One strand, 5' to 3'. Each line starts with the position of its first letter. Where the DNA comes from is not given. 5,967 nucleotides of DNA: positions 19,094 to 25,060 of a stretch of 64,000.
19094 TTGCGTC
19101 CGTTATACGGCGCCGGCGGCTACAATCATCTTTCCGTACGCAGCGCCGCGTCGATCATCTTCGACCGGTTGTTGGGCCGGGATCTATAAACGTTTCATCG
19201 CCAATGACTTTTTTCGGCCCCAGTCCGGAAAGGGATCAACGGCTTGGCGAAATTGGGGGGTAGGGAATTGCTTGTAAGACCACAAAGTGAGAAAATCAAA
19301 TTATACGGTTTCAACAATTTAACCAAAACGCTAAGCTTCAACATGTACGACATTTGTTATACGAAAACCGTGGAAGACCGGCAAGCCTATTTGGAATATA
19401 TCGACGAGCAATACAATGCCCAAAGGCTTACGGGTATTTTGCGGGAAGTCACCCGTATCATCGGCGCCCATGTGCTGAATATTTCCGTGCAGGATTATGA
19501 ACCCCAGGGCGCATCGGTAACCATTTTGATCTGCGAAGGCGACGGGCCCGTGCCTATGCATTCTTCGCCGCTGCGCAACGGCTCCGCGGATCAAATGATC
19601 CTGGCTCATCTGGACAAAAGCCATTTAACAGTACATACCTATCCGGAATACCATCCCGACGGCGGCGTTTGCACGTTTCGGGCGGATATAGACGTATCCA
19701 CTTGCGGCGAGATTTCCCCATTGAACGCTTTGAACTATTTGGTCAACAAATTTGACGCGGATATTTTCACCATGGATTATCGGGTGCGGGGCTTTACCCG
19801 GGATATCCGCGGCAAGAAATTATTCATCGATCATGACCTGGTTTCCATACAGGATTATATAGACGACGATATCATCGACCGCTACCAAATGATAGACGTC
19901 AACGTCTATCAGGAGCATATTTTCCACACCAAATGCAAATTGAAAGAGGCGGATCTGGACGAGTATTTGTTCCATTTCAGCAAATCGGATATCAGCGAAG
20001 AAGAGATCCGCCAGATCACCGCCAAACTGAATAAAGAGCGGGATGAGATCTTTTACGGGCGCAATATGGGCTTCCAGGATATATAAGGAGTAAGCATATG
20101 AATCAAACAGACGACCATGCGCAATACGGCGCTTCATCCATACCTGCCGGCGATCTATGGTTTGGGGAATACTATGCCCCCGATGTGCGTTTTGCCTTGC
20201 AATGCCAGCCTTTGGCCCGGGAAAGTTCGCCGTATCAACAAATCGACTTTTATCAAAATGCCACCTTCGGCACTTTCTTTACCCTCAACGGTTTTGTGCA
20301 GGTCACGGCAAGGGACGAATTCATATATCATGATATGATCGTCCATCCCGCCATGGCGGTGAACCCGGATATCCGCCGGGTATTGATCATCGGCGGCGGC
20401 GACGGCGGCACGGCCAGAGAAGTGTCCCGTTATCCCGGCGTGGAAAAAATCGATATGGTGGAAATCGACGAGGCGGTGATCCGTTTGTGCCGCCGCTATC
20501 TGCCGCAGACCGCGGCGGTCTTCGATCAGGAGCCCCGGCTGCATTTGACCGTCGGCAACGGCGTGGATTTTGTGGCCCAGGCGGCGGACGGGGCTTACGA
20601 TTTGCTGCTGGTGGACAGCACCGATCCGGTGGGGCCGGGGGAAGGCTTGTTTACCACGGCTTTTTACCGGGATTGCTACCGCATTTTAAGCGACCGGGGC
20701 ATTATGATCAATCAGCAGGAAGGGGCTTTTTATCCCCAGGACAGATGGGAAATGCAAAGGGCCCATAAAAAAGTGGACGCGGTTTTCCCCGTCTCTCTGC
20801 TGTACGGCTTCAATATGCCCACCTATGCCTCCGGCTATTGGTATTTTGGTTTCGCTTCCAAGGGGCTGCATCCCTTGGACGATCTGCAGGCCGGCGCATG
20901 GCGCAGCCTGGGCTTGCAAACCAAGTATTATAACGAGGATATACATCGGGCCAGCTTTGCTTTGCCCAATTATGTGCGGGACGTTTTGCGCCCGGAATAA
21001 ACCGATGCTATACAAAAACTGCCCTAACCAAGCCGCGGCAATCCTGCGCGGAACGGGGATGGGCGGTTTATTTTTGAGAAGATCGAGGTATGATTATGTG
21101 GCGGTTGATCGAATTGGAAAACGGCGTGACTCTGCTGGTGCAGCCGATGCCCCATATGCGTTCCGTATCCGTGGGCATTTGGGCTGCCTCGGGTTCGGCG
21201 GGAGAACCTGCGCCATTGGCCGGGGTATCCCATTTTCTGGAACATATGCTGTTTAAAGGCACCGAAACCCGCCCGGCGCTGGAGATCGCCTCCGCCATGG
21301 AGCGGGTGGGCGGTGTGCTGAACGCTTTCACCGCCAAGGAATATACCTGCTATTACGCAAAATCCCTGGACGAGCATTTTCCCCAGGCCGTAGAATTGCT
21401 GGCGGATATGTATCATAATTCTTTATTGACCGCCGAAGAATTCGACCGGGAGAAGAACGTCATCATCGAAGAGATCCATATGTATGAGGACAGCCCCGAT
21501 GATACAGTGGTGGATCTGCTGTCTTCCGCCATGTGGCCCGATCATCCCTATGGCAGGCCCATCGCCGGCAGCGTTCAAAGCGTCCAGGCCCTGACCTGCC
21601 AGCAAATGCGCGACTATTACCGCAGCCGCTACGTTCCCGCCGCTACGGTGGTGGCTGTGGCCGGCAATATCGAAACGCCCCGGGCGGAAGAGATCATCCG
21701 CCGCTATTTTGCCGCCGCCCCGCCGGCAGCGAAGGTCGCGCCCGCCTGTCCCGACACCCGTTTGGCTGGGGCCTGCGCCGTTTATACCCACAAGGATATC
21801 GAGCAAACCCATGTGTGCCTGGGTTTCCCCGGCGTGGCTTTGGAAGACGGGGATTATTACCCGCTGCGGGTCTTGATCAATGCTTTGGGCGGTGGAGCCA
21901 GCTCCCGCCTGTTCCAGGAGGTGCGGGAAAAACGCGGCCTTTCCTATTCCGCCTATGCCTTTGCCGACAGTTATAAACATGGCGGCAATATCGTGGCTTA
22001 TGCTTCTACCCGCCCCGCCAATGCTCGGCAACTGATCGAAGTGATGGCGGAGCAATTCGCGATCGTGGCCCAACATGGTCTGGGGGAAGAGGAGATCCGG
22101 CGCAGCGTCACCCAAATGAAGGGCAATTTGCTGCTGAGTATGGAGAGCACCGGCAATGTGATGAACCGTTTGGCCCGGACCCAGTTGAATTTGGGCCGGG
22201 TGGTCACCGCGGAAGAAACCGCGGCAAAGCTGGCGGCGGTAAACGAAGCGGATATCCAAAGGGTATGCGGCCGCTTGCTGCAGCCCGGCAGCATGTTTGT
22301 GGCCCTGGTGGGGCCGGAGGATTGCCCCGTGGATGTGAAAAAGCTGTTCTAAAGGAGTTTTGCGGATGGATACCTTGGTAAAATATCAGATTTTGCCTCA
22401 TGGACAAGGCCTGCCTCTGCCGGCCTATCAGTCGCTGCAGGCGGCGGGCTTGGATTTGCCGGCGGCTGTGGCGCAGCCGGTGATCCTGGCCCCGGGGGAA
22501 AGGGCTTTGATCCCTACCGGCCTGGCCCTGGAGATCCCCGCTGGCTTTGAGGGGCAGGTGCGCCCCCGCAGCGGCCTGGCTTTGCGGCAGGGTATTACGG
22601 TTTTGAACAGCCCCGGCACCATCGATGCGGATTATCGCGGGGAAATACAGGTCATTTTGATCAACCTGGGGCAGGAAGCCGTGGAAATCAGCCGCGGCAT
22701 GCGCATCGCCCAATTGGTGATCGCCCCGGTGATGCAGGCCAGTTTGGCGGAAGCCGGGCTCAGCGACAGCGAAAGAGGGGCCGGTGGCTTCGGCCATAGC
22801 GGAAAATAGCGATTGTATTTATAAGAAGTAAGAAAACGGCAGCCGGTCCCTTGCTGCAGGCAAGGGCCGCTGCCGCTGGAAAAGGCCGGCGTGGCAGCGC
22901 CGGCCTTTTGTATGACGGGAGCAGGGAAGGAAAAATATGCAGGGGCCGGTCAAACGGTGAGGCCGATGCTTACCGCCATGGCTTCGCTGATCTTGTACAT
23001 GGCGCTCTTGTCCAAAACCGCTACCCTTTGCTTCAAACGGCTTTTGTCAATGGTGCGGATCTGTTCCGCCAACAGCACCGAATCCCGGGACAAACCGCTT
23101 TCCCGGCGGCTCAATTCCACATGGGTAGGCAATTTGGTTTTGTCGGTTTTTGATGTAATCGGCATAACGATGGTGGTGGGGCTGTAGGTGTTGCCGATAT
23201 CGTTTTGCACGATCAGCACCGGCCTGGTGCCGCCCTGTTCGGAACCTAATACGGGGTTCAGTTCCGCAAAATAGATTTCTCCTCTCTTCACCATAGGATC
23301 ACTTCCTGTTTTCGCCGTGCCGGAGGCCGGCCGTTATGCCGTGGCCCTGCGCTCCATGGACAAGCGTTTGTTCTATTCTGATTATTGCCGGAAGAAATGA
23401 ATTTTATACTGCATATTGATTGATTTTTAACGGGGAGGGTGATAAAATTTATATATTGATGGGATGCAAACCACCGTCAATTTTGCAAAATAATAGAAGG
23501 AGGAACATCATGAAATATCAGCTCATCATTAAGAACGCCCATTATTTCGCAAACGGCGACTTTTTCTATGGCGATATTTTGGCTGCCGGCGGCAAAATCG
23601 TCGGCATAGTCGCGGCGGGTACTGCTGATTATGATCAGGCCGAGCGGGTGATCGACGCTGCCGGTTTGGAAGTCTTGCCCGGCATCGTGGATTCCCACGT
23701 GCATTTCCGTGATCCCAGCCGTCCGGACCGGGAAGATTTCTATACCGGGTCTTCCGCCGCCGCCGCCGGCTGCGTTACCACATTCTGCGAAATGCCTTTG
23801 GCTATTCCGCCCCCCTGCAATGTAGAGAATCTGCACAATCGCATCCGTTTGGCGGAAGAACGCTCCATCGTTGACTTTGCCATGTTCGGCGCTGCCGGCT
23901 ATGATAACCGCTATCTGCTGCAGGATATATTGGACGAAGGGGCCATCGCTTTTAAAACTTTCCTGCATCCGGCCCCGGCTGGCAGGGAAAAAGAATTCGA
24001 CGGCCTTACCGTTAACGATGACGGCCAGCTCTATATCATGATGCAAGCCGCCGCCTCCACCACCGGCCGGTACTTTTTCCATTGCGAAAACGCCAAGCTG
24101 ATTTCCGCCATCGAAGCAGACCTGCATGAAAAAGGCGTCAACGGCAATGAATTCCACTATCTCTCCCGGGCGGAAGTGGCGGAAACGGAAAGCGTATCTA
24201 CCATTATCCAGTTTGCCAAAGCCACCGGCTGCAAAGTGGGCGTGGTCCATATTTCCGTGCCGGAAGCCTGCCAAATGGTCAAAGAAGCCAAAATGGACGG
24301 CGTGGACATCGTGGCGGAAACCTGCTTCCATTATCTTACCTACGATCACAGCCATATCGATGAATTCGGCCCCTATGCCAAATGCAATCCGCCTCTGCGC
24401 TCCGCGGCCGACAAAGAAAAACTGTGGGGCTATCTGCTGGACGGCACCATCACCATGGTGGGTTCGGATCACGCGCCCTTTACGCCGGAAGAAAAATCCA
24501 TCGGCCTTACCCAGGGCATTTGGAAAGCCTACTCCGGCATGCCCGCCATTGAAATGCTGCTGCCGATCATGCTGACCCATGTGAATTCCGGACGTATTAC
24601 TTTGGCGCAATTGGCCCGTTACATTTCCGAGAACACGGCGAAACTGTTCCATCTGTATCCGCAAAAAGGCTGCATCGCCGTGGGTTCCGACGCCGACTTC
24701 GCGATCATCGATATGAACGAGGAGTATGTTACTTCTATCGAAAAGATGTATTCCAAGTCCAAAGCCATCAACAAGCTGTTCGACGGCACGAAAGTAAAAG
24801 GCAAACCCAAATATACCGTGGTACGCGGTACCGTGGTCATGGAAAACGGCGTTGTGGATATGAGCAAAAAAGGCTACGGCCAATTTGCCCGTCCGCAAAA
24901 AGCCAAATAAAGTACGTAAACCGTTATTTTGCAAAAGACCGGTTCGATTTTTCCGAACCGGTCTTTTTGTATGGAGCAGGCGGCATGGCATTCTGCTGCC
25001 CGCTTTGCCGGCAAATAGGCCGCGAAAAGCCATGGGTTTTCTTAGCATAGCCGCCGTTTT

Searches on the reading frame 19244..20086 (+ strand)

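Call 25: search_protein_families(library=pfam, proteins=[window:19244-20086:+], max_evalue=0.001)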
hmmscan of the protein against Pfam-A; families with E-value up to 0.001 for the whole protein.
window:19244-20086:+ (280 aa): 1 family
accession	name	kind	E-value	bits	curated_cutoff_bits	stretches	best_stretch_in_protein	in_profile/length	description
PF02675.21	AdoMet_dc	-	2.3e-15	57.3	25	1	58-183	16-107/107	S-adenosylmethionine decarboxylase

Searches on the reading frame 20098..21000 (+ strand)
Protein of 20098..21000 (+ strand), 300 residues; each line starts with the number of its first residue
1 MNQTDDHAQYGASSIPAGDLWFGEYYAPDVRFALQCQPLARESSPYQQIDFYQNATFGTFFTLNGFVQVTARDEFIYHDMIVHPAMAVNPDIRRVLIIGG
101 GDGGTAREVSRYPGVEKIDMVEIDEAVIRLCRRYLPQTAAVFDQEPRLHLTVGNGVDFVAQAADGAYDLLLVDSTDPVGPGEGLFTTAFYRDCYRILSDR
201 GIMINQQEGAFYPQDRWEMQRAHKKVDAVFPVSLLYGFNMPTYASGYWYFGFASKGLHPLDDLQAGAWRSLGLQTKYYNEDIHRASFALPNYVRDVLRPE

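Call 25: search_protein_families(library=pfam, proteins=[window:20098-21000:+], max_evalue=0.001)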
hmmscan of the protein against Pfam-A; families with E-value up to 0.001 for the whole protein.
window:20098-21000:+ (300 aa): 2 families
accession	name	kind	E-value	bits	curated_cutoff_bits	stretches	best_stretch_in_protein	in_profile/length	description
PF01564.23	Spermine_synth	-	1.3e-50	172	22.9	1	74-256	1-179/186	Spermine/spermidine synthase domain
PF17284.7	Spermine_synt_N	-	8.1e-07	29.3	22.1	1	20-70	1-52/53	Spermidine synthase tetramerisation domain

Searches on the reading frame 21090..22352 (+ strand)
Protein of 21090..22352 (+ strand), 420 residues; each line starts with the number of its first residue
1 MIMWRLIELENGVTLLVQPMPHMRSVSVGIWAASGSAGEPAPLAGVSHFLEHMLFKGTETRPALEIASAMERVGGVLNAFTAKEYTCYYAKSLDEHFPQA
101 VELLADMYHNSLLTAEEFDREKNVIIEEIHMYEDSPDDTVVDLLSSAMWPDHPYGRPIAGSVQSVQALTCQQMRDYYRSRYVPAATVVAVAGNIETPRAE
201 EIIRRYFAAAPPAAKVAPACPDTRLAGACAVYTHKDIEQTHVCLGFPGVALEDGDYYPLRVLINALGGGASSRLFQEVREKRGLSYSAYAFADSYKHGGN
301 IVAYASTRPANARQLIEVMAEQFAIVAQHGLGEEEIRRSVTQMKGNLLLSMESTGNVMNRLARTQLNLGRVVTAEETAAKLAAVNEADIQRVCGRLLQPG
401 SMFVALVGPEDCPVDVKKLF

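Call 25: search_protein_families(library=pfam, proteins=[window:21090-22352:+], max_evalue=0.001)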
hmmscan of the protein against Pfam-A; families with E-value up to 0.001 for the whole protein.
window:21090-22352:+ (420 aa): 2 families
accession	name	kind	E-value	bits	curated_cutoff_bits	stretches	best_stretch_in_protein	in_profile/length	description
PF00675.25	Peptidase_M16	-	6.3e-42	143.4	22.3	1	21-160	8-147/149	Insulinase (Peptidase family M16)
PF05193.26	Peptidase_M16_C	-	3e-40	138.5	23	1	168-343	2-181/181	Peptidase M16 inactive domain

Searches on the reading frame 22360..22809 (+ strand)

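Call 26: search_protein_families(library=pfam, proteins=[window:22360-22809:+], max_evalue=0.001)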
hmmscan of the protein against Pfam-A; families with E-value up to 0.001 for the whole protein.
window:22360-22809:+ (149 aa): 2 families
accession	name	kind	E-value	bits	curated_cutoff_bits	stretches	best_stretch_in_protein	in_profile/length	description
PF00692.24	dUTPase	-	1.9e-29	102.5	22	1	19-148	4-129/129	dUTPase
PF22769.1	DCD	-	3.2e-12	47.2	27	1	38-122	68-151/153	dCTP deaminase-like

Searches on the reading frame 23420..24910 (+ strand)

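Call 25: search_protein_families(library=pfam, proteins=[window:23420-24910:+], max_evalue=0.001)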
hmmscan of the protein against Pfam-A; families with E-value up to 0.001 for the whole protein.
window:23420-24910:+ (496 aa): 2 families
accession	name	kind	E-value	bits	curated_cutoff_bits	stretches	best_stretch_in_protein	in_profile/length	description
PF01979.26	Amidohydro_1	-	4.6e-22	79.2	25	1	85-473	2-345/345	Amidohydrolase family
PF07969.17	Amidohydro_3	-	4.6e-11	43.3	29.7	1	391-473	405-471/472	Amidohydrolase family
